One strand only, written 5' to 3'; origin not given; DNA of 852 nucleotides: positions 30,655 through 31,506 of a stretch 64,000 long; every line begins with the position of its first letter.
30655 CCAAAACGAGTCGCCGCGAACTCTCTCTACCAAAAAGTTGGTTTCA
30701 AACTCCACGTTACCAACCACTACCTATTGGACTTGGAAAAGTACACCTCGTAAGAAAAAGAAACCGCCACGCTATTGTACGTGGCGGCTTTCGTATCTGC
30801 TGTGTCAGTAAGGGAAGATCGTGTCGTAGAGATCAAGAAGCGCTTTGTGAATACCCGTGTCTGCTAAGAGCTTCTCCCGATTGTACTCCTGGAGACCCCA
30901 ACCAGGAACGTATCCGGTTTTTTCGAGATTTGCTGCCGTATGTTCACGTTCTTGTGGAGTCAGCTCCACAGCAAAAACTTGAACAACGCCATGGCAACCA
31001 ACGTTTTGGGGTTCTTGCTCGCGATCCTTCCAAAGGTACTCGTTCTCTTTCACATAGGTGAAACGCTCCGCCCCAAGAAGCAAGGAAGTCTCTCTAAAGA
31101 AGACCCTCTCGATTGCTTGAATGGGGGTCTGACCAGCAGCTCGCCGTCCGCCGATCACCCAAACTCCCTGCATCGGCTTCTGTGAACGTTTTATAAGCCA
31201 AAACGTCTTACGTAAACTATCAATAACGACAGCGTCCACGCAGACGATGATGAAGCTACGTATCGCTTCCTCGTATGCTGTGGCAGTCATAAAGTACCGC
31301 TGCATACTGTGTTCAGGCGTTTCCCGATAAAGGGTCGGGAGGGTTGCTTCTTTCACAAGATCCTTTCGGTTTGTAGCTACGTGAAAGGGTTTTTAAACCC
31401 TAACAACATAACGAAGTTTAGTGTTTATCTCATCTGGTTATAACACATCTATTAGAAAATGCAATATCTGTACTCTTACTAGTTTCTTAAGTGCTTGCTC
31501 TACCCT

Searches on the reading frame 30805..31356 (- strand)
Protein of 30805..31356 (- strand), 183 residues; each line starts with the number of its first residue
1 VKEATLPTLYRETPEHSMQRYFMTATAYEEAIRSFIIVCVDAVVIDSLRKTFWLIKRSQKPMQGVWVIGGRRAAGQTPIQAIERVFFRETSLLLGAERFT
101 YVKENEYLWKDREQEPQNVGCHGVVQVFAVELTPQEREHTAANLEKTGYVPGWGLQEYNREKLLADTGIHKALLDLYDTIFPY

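Call 4: search_protein_families(library=pfam, proteins=[window:30805-31356:-], max_evalue=0.01)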
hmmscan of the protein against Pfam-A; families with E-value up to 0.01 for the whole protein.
window:30805-31356:- (183 aa): 1 family
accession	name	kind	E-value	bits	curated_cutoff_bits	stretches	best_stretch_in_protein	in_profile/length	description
PF00293.34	NUDIX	-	5.1e-06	27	21.1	1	39-137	5-100/134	NUDIX domain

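Call 5: search_protein_families(library=ncbifam, proteins=[window:30805-31356:-], max_evalue=0.01)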
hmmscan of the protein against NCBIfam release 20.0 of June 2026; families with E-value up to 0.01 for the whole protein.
window:30805-31356:- (183 aa): 2 families
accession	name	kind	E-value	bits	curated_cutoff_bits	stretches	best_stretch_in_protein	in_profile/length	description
NF011963.0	PRK15434.1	subfamily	1.1e-05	25.3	146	1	22-136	2-115/159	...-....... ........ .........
NF003785.0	PRK05379.1-1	equivalog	0.00042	19.6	418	1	36-117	202-284/347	bifunctional nicotinamide-nucleotide adenylyltransferase/Nudix hydroxylase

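Call 40: search_protein_families(library=padloc, proteins=[window:30805-31356:-], max_evalue=0.01)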
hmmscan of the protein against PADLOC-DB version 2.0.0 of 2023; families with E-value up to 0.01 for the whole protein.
window:30805-31356:- (183 aa): 0 families

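Call 55: search_solved_structures(query=window:30805-31356:-, max_evalue=1, show_alignments=3)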
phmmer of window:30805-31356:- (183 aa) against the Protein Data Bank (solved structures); distinct sequences matched with E-value up to 1: 8.
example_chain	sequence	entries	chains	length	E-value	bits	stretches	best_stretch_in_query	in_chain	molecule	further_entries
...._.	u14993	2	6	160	9.4e-05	25.6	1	24-96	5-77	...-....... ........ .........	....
2gt4_A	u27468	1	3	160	9.4e-05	25.6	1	24-96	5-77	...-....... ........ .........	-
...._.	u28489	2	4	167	0.00011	25.4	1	24-95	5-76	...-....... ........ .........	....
4hvy_A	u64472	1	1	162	0.044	16.9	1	40-109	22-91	Nucleoside diphosphate-linked moiety X motif 18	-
2qjt_B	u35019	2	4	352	0.052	16.7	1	38-118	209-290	Nicotinamide-nucleotide adenylyltransferase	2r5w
3fk9_A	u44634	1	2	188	0.15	15.2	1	58-93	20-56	Mutator MutT protein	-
3gg6_A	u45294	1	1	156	0.23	14.5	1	40-109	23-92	Nucleoside diphosphate-linked moiety X motif 18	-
1jrk_A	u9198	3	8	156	0.33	14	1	63-102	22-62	Nudix homolog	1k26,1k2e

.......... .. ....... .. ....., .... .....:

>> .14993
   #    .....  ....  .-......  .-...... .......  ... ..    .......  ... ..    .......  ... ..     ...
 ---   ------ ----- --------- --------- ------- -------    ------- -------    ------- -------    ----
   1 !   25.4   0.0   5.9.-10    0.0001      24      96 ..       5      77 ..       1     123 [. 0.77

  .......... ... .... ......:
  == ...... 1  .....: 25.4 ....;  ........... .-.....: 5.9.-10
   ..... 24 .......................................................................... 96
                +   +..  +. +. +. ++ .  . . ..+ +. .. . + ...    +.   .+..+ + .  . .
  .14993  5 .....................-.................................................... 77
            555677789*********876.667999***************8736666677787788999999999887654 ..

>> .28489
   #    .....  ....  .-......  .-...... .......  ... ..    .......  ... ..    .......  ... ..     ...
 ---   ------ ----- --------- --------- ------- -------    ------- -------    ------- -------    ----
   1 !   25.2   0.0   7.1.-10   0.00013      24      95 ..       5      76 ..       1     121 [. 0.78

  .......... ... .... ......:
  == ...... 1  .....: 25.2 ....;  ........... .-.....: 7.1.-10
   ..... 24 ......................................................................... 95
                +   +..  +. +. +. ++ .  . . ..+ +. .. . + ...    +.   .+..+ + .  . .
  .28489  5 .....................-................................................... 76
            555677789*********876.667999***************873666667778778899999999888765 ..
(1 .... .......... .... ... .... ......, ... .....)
